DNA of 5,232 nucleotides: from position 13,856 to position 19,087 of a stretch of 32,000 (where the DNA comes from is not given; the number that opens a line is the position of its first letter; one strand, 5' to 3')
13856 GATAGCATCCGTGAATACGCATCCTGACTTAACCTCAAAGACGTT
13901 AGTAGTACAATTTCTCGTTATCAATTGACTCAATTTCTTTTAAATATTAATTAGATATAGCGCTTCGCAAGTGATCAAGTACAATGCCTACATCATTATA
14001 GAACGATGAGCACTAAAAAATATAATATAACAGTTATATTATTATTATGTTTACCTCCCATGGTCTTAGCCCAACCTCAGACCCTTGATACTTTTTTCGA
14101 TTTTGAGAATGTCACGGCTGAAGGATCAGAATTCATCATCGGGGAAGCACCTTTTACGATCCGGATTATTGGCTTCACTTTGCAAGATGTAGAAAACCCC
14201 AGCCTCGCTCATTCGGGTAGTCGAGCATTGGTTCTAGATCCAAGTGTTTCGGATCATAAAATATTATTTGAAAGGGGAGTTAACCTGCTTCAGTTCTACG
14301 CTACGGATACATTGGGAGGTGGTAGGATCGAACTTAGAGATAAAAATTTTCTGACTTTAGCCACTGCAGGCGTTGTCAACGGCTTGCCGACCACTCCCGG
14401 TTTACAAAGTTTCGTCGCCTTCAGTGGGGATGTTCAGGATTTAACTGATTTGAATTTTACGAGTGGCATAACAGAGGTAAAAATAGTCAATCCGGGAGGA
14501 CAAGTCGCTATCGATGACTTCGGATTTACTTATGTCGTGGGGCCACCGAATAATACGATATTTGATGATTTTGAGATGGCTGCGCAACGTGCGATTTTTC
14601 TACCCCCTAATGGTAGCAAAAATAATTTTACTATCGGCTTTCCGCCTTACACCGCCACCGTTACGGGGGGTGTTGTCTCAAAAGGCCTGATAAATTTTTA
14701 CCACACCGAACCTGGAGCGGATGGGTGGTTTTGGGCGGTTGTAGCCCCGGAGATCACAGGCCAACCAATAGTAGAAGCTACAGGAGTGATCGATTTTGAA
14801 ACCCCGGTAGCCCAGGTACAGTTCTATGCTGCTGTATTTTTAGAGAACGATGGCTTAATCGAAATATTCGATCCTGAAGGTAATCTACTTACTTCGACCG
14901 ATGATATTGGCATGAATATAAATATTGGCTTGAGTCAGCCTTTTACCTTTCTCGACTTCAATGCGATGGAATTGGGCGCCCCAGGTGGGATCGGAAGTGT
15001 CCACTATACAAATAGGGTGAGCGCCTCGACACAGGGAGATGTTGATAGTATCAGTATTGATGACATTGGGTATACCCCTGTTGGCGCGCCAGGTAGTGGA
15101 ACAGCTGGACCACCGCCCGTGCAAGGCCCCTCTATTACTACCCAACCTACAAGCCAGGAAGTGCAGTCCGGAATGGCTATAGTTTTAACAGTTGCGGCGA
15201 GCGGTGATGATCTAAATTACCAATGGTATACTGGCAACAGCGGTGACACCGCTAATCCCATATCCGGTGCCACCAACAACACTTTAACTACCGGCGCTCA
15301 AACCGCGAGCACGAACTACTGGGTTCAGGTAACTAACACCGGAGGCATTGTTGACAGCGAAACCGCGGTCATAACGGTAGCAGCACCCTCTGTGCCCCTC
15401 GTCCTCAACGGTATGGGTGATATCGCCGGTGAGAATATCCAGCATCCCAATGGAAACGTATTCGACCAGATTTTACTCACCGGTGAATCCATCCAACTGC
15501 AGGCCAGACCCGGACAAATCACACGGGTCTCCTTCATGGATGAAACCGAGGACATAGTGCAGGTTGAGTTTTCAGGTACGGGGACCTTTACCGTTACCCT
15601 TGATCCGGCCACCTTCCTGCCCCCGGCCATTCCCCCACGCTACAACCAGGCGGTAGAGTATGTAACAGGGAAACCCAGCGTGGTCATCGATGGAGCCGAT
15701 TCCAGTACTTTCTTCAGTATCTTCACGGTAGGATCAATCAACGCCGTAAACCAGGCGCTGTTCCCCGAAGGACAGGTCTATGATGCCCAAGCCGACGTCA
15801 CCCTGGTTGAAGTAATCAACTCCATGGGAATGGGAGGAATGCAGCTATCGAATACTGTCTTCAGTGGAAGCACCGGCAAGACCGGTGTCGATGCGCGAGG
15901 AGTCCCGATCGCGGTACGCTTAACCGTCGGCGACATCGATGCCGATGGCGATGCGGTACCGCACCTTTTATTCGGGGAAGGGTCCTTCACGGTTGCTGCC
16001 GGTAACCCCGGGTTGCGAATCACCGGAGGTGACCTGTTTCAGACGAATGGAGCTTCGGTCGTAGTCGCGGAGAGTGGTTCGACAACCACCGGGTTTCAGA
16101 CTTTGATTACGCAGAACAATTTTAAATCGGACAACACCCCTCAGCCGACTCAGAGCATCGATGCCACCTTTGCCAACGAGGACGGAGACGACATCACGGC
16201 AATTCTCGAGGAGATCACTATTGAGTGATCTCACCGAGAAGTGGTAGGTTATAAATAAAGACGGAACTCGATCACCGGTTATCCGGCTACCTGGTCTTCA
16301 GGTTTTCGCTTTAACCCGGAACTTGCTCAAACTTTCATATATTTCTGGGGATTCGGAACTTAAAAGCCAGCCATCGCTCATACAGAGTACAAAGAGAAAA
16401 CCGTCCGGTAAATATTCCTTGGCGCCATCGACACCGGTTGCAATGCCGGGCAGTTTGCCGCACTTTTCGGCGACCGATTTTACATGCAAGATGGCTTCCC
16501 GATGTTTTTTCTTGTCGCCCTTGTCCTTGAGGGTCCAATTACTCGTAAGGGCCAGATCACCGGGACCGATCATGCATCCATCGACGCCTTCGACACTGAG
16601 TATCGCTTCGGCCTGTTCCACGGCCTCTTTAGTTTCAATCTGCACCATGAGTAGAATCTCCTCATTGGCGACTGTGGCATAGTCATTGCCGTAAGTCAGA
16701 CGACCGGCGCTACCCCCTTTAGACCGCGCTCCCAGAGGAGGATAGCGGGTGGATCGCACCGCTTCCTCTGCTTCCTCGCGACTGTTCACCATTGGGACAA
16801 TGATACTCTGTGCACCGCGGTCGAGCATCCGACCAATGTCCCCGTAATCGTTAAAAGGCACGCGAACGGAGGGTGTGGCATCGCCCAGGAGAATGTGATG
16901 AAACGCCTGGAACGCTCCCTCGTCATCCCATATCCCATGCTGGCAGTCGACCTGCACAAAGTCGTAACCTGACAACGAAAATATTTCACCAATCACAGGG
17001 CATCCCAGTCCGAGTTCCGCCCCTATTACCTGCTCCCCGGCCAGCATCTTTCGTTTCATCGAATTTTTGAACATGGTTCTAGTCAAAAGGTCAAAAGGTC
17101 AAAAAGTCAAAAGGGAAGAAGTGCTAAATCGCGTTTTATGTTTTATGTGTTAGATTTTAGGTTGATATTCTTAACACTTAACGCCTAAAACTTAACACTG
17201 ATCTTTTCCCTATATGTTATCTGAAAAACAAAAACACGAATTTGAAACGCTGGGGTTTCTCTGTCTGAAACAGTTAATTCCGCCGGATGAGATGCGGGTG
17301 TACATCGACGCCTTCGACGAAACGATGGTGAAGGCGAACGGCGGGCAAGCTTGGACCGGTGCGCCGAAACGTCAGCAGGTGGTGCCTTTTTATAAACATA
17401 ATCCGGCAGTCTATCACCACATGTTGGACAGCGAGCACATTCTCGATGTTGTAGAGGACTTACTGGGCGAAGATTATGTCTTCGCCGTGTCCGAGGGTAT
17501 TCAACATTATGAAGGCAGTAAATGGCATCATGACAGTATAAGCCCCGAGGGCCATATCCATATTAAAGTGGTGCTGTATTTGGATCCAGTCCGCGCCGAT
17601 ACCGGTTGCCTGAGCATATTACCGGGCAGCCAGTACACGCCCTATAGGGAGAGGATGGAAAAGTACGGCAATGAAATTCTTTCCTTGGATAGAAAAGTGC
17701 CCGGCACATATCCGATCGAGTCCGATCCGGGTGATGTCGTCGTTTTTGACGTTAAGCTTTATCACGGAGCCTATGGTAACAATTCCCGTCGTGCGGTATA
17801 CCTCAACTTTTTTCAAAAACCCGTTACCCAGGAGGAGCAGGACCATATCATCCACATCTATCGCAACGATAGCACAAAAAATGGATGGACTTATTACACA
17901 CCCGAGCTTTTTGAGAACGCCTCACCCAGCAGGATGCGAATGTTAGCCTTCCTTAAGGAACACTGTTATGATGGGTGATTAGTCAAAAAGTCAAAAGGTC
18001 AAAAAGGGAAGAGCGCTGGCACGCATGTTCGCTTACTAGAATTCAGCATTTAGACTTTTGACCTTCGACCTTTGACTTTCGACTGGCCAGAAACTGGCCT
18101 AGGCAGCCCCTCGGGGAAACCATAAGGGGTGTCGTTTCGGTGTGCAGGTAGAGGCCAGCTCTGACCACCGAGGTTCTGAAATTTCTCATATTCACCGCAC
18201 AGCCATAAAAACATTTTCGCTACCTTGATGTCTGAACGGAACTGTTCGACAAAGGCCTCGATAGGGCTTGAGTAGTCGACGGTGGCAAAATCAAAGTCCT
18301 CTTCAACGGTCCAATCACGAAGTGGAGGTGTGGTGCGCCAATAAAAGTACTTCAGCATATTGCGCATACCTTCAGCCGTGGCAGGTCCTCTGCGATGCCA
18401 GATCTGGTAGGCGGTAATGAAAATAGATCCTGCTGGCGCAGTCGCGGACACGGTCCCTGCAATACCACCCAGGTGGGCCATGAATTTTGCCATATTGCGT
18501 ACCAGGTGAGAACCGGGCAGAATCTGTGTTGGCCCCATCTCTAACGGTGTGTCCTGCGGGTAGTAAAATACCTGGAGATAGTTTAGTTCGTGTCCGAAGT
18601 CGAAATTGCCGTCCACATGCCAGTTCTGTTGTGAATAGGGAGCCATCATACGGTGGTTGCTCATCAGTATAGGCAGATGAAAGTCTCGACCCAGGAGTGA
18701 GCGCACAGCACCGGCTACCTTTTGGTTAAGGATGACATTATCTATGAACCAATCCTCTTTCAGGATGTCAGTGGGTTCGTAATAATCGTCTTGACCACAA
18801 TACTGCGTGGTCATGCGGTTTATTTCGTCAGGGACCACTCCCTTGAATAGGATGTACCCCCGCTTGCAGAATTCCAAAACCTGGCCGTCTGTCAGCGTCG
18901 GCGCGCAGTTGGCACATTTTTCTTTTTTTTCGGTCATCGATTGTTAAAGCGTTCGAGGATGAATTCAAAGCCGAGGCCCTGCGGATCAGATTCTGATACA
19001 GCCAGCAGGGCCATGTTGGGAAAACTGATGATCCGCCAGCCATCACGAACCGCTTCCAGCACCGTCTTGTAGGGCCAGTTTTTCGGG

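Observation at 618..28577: Period-7/8 tandem 'word' arrays (STRR-like) fill almost every intergenic gap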

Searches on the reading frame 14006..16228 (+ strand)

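Call 7: search_protein_families(library=pfam, proteins=[window:14006-16228:+])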
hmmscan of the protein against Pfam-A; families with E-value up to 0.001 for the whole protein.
window:14006-16228:+ (740 aa): 2 families
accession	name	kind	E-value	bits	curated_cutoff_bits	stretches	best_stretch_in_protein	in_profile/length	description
PF19081.6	Ig_7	-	4.4e-08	33.7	27.3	1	377-457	3-79/84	Ig-like domain CHU_C associated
PF13927.12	Ig_3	-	7.3e-06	26.8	30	1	375-444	2-78/78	Immunoglobulin domain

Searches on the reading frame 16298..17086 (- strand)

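Call 7: search_protein_families(library=pfam, proteins=[window:16298-17086:-])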
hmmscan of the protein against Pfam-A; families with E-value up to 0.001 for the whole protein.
window:16298-17086:- (262 aa): 1 family
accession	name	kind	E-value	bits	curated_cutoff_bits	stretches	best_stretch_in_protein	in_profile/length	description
PF03328.21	HpcH_HpaI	-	1.5e-27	96.8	25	1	33-241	14-217/221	HpcH/HpaI aldolase/citrate lyase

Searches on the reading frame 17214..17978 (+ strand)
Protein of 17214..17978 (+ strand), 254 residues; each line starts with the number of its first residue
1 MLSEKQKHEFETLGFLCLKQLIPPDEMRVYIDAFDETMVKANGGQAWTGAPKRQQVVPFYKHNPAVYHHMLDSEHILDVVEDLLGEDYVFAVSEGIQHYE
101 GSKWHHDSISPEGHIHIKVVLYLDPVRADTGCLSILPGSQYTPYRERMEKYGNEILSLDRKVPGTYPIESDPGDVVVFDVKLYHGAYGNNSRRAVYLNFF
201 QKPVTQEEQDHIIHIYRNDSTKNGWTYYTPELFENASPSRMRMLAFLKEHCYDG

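Call 7: search_protein_families(library=pfam, proteins=[window:17214-17978:+])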
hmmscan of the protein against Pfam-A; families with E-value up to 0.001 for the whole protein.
window:17214-17978:+ (254 aa): 2 families
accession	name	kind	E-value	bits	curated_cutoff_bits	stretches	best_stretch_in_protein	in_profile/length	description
PF05721.19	PhyH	-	2.5e-18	67.6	22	1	10-192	1-208/213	Phytanoyl-CoA dioxygenase (PhyH)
PF13640.12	2OG-FeII_Oxy_3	-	0.00059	21.2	27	0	97-194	4-91/98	2OG-Fe(II) oxygenase superfamily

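Call 11: find_encoding_contigs(protein=window:17214-17978:+, flank=10000, max_places=6)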
Protein window:17214-17978:+ (254 aa): 3 contigs read that carry it; 2 places shown.
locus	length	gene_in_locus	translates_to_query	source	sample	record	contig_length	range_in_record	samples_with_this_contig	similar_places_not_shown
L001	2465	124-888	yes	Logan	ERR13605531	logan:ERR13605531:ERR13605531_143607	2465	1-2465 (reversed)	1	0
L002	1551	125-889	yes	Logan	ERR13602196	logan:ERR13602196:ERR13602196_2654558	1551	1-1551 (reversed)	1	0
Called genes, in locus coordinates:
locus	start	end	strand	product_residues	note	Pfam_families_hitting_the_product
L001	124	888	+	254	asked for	PF05721:PhyH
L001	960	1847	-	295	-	PF05721:PhyH (weak)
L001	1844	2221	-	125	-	-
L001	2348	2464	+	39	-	?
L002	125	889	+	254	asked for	PF05721:PhyH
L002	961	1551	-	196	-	?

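Call 13: find_related_loci(query=window:17214-17978:+, collection=genome_contigs, flank=10000)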
Query window:17214-17978:+ (254 aa) in genome_contigs; peptide patterns used: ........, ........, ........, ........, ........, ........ (x = any residue, [..] = any of these).
72 stretches matched a pattern; 1 encode a relative of the query (tblastn E <= 1e-3); 1 distinct loci.
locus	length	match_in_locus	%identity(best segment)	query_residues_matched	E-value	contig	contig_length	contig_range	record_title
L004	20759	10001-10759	96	2-254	9e-171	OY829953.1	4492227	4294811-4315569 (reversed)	MAG: Opitutales bacterium isolate cf0dc631-26ae-4be7-9546-4b6096dd6533 genome assembly, chromosome: 1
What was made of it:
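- On Cyanobacterial STRR: The closest named genome is an Opitutales MAG, OY829953.1 (call 13).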

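Call 26: find_homologous_proteins(query=window:17214-17978:+, max_evalue=1e-30)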
Query window:17214-17978:+ (254 aa): 64 proteins with E <= 1e-30 among 279 candidates.
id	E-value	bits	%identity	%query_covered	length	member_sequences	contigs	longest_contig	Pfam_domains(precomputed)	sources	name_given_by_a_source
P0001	2.6e-159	547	91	99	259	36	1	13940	PF05721.20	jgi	jgi:hypothetical protein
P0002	4.9e-122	425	68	100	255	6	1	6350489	PF05721.20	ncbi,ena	-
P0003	2.1e-121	423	68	100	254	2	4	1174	PF05721.20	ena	-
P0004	8.9e-121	421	68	100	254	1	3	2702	PF05721.20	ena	-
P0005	3.7e-118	412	66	100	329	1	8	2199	PF05721.20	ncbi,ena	-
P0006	6.0e-118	411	67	99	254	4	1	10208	PF05721.20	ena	-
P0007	1.3e-115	404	67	100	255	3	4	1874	PF05721.20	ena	-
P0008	5.2e-115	402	66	100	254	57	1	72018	PF05721.20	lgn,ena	-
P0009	7.6e-113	395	65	100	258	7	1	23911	PF05721.20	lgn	-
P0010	2.7e-111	390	64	100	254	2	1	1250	PF05721.20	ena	-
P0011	2.7e-110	386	63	100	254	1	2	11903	PF05721.20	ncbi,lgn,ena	-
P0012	3.3e-110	386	65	100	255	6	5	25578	PF05721.20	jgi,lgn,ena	-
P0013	1.8e-108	380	61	100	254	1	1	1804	PF05721.20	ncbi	-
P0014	2.0e-108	380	64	100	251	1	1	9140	PF05721.20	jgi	jgi:hypothetical protein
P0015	2.2e-108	380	68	90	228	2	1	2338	PF05721.20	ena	-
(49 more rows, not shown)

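Call 27: find_encoding_contigs(protein=P0001, flank=10000, max_places=3)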
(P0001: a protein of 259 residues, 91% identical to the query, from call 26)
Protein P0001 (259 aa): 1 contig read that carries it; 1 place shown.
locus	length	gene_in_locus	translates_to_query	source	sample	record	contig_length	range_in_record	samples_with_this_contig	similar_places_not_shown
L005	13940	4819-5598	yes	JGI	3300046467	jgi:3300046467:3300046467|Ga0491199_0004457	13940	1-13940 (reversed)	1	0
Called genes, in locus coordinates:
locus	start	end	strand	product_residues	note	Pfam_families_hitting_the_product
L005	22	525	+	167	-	PF00180:Iso_dh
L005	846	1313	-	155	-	PF04073:tRNA_edit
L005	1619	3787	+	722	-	PF13927:Ig_3 (weak), PF19081:Ig_7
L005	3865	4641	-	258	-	PF03328:HpcH_HpaI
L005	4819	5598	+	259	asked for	PF05721:PhyH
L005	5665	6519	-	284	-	PF05721:PhyH (weak)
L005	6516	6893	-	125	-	-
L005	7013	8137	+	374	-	PF02746:MR_MLE_N, PF13378:MR_MLE_C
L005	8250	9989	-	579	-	PF26099:DUF8034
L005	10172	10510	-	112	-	PF03992:ABM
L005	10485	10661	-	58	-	-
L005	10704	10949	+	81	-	PF23678:YqhI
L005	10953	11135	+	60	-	PF01738:DLH (weak)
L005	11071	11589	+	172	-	PF01738:DLH, PF00326:Peptidase_S9 (faint), PF08840:BAAT_C (weak)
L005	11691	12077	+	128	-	PF00903:Glyoxalase, PF12681:Glyoxalase_2 (weak)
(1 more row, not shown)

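Call 28: find_encoding_contigs(protein=P0002, flank=10000, max_places=2)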
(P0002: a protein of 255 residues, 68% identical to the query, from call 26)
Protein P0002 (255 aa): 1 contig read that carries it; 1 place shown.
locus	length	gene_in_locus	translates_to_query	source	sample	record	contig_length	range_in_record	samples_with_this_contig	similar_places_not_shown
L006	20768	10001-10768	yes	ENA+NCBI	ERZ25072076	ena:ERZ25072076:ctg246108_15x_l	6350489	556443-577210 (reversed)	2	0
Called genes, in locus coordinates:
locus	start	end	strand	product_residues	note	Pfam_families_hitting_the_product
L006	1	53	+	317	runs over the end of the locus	PF17728:BsuBI_PstI_RE_N, PF06616:BsuBI_PstI_RE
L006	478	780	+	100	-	-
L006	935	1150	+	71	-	-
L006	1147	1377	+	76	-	PF10049:DUF2283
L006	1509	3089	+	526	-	-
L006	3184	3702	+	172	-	-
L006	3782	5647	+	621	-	PF19543:GH123_N, PF22680:Glyco_hydro_123_N_2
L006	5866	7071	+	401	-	PF02012:BNR (faint), PF13088:BNR_2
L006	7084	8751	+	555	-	-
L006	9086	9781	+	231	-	PF01261:AP_endonuc_2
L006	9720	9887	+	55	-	-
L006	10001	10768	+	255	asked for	PF05721:PhyH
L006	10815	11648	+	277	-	PF02668:TauD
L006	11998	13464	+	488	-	PF07364:DUF1485, PF07171:MlrC_C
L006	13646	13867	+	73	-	-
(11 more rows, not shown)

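Call 29: find_encoding_contigs(protein=P0008, flank=10000, max_places=2)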
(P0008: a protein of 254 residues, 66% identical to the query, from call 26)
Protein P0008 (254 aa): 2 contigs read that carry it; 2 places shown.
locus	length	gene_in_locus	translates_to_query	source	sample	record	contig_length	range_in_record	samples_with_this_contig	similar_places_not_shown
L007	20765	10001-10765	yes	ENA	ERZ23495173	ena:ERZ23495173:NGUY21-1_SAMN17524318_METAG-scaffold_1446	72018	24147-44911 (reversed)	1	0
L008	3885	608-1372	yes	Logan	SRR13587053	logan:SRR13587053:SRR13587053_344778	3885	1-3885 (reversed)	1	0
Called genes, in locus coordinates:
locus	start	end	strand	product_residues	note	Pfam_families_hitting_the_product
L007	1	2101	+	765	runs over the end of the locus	PF01315:Ald_Xan_dh_C, PF02738:MoCoBD_1, PF20256:MoCoBD_2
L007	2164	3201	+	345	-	PF08240:ADH_N, PF16912:Glu_dehyd_C, PF00107:ADH_zinc_N, PF13602:ADH_zinc_N_2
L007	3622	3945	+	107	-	-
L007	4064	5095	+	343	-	PF01513:NAD_kinase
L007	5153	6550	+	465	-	PF00206:Lyase_1, PF08328:ASL_C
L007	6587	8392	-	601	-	PF20581:DUF6785, PF20580:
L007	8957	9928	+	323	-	PF00389:2-Hacid_dh, PF02826:2-Hacid_dh_C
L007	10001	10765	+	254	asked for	PF05721:PhyH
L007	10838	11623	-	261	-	PF05721:PhyH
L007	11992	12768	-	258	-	PF07953:Toxin_R_bind_N (weak), PF13385:Laminin_G_3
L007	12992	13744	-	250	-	PF05721:PhyH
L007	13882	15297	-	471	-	PF00370:FGGY_N, PF21546:FGGY_C_2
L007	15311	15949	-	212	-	PF00596:Aldolase_II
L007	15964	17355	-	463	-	PF01565:FAD_binding_4, PF02913:FAD-oxidase_C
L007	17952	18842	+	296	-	PF13714:PEP_mutase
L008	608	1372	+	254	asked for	PF05721:PhyH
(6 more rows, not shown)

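Call 62: search_protein_families(library=pfam, proteins=[L004:10918-11694:+, L004:11794-13110:-, L004:13177-14274:-, L004:14289-15650:-])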
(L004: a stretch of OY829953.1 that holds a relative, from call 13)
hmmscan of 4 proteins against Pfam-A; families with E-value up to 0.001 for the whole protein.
L004:10918-11694:+ (258 aa): 1 family
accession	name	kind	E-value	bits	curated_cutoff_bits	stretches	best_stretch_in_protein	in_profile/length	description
PF05721.19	PhyH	-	1.7e-12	48.5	22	1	23-223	1-212/213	Phytanoyl-CoA dioxygenase (PhyH)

L004:11794-13110:- (438 aa): 3 families
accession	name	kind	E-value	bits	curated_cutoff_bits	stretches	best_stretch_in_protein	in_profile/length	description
PF15892.11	BNR_4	-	2.4e-18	66.9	27.3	1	58-306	2-265/272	BNR repeat-containing family member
PF13088.12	BNR_2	-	9.5e-05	22.3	31.4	0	173-361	25-200/277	BNR repeat-like domain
PF02012.26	BNR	-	0.00076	19.5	27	0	233-241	3-11/12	BNR/Asp-box repeat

L004:13177-14274:- (365 aa): 2 families
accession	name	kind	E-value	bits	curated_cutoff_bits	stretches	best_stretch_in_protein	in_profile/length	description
PF07494.17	Reg_prop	-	1.5e-17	61.9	20.4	0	315-338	1-24/24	Two component regulator propeller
PF19565.4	DUF6087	-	2.6e-07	31.3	27.1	0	297-319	44-66/99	Family of unknown function (DUF6087)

L004:14289-15650:- (453 aa): 3 families
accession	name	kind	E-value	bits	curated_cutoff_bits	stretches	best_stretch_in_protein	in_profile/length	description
PF15892.11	BNR_4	-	5.2e-24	85.5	27.3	1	58-313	2-268/272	BNR repeat-containing family member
PF13088.12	BNR_2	-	4.1e-08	33.4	31.4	1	170-376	20-204/277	BNR repeat-like domain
PF02012.26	BNR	-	0.00063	19.8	27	0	362-371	2-11/12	BNR/Asp-box repeat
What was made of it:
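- Tried and rejected: A spreading enzyme in the 5-kb block that L004 carries at an array gap: it holds only PhyH, BNR and propeller genes (call 62).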

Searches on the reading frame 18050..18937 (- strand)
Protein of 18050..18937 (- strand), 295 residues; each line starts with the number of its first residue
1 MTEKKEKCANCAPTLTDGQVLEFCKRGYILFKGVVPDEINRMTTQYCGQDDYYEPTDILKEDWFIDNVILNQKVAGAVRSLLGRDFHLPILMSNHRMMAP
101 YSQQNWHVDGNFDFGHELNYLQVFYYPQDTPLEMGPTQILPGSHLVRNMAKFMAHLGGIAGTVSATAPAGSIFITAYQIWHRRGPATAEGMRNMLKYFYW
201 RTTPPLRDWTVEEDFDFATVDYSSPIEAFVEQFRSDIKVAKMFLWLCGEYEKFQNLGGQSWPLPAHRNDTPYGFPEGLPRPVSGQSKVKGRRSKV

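Call 7: search_protein_families(library=pfam, proteins=[window:18050-18937:-])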
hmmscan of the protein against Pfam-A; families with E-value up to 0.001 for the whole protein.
window:18050-18937:- (295 aa): 1 family
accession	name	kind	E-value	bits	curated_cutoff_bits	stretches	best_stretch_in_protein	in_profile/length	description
PF05721.19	PhyH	-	3.1e-07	31.3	22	1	61-193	62-212/213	Phytanoyl-CoA dioxygenase (PhyH)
